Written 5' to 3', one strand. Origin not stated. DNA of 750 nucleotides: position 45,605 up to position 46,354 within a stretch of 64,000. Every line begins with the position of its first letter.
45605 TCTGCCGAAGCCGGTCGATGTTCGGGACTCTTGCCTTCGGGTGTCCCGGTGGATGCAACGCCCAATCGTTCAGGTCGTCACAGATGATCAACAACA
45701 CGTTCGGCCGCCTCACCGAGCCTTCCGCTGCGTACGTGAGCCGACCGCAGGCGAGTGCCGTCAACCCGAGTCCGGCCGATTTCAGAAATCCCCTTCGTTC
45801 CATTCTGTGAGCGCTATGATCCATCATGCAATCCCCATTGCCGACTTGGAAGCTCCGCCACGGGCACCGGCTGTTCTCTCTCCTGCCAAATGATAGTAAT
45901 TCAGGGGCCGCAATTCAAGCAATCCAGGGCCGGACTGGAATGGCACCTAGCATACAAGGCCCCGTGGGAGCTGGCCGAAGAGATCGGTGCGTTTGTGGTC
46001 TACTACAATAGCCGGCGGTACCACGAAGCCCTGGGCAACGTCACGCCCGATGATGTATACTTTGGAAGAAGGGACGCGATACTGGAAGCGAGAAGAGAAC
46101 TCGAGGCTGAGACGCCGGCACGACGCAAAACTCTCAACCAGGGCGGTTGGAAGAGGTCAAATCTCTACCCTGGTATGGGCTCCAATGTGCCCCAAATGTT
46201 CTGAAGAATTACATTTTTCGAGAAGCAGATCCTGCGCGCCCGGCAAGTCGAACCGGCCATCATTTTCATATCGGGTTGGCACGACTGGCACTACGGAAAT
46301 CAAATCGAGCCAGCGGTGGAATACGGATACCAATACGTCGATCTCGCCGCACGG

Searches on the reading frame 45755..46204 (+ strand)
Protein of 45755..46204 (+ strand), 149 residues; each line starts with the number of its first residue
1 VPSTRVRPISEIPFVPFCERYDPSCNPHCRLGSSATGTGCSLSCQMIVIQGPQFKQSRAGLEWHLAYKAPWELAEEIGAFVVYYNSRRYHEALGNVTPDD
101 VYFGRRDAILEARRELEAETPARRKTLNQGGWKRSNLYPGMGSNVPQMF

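Call 89: search_protein_families(library=pfam, proteins=[window:45755-46204:+], max_evalue=0.001)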
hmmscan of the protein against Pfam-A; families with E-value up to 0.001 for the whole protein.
window:45755-46204:+ (149 aa): 1 family
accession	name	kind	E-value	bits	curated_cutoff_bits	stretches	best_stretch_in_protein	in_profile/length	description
PF13683.12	rve_3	-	0.00012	22.2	26.5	1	72-98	41-67/67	Integrase core domain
